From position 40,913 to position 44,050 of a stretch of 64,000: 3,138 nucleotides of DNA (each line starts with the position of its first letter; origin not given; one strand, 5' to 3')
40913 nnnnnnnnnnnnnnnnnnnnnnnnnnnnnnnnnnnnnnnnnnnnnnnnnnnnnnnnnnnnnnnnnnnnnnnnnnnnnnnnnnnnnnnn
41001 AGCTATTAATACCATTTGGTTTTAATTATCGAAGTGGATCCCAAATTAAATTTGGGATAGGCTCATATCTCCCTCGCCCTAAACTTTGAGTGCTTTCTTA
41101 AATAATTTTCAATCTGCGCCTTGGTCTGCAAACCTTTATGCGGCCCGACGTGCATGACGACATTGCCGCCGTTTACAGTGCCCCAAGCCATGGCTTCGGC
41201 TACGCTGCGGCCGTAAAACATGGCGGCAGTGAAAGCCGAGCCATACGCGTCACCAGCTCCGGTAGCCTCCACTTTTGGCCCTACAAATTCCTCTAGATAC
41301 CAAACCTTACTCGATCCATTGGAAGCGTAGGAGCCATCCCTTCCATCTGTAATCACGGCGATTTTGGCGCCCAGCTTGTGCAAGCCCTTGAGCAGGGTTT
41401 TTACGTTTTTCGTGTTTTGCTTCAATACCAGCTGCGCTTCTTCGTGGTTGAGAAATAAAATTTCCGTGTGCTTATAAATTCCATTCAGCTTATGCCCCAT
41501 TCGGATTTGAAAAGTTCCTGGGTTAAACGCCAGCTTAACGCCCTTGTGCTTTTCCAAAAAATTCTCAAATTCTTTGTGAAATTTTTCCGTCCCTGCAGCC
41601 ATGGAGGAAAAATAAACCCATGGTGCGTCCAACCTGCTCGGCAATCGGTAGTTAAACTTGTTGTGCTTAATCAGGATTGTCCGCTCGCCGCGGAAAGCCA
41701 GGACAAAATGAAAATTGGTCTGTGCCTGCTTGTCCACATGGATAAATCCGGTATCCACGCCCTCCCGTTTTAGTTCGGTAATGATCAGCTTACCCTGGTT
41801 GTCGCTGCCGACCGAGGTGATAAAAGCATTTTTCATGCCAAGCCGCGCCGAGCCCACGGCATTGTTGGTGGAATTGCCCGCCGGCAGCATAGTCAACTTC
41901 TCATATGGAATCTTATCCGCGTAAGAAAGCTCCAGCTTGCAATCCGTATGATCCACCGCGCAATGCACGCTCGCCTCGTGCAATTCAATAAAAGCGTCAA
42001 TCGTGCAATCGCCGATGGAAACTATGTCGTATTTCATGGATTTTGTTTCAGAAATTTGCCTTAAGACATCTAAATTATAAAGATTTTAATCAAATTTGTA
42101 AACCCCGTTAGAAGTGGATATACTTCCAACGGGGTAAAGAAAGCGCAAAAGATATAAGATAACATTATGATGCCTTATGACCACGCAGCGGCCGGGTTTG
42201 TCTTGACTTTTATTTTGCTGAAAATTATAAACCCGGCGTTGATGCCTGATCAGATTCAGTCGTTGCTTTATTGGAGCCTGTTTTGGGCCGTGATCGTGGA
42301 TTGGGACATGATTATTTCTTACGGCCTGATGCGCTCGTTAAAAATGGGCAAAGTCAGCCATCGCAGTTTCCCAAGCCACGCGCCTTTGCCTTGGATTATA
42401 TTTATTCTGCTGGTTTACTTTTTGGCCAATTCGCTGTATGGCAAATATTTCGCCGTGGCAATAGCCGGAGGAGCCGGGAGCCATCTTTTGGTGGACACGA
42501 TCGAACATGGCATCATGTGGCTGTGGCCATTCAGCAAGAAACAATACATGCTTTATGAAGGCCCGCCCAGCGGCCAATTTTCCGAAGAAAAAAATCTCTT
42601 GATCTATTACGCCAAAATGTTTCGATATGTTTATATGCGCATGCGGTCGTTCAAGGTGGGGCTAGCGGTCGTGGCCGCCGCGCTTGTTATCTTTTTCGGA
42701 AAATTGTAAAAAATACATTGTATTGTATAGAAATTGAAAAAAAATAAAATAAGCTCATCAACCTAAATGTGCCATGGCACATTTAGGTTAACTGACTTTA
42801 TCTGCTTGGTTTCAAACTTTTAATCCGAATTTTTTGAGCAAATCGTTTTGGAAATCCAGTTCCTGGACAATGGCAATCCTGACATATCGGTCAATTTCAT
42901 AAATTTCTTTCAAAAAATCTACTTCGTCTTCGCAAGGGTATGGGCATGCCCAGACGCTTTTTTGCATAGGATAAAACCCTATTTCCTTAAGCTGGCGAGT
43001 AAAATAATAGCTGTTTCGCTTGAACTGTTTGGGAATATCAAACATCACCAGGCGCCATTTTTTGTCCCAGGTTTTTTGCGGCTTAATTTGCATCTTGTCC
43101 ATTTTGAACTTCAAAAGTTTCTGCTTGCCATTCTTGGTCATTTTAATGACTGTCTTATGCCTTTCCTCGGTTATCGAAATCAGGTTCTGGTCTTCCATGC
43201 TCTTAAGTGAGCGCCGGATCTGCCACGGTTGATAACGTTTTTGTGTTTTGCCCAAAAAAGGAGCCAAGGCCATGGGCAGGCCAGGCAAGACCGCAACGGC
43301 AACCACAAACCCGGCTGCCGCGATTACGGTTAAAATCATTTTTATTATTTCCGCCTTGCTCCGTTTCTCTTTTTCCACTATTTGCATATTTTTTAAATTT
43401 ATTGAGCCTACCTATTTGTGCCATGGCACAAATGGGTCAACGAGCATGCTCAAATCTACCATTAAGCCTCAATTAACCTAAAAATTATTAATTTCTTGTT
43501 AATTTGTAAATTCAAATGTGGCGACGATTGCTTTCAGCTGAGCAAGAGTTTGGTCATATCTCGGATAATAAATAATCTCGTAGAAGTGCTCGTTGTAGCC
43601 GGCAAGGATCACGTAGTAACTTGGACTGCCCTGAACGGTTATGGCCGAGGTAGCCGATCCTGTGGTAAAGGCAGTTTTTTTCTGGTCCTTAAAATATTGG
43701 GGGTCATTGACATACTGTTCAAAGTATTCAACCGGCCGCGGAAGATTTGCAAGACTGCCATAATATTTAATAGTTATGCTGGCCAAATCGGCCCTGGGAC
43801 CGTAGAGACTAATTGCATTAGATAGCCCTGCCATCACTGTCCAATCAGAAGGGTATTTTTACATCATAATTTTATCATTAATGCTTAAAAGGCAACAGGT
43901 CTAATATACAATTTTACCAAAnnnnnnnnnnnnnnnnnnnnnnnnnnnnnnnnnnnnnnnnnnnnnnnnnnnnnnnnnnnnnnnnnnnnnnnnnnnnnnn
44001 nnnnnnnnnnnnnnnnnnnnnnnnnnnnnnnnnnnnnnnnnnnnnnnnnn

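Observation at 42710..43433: Membrane-anchored PaaX-like regulator bracketed by CCATGG-centred perfect palindromes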

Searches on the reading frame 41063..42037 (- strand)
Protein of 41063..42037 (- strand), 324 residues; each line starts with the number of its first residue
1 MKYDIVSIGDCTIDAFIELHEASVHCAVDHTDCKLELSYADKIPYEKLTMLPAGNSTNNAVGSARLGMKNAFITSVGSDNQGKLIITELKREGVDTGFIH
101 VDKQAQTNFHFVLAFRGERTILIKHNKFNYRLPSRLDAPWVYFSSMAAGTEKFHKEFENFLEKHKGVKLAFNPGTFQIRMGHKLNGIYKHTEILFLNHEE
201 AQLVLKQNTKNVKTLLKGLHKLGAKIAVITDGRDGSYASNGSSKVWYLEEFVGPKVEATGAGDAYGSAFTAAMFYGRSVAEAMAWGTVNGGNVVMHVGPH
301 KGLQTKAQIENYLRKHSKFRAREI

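Call 40: search_protein_families(library=pfam, proteins=[window:41063-42037:-], max_evalue=0.01)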
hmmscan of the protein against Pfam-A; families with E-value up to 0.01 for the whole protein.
window:41063-42037:- (324 aa): 2 families
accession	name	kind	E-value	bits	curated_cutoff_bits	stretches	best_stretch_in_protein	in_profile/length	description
PF00294.29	PfkB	-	1.9e-33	116.6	25.8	1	28-302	12-298/302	pfkB family carbohydrate kinase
PF08543.17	Phos_pyr_kin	-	6.4e-05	22.9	27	1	188-286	117-224/246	Phosphomethylpyrimidine kinase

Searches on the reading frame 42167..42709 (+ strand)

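Call 40: search_protein_families(library=pfam, proteins=[window:42167-42709:+], max_evalue=0.01)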
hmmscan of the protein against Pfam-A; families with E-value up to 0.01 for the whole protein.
window:42167-42709:+ (180 aa): 1 family
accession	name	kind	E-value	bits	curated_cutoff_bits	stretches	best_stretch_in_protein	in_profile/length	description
PF04307.19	YdjM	-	1.2e-13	51.4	29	1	1-170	1-163/176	YdjM inner membrane protein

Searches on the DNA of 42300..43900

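Call 52: search_rna_families(source=window, start=42300, end=43900, threshold=evalue, max_evalue=1)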
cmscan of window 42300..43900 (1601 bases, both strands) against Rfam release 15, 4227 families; matches with E-value up to 1: 2.
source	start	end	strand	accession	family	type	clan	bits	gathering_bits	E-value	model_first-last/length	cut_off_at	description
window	42681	42793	+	RF02763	IsrM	Gene; sRNA;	-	13.6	376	0.47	1-329/329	no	IsrM sRNA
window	42628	42789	+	RF02503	Atu_C9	Gene; sRNA;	-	13.4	40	0.79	1-192/192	no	Rhizobiales sRNA Atu_C9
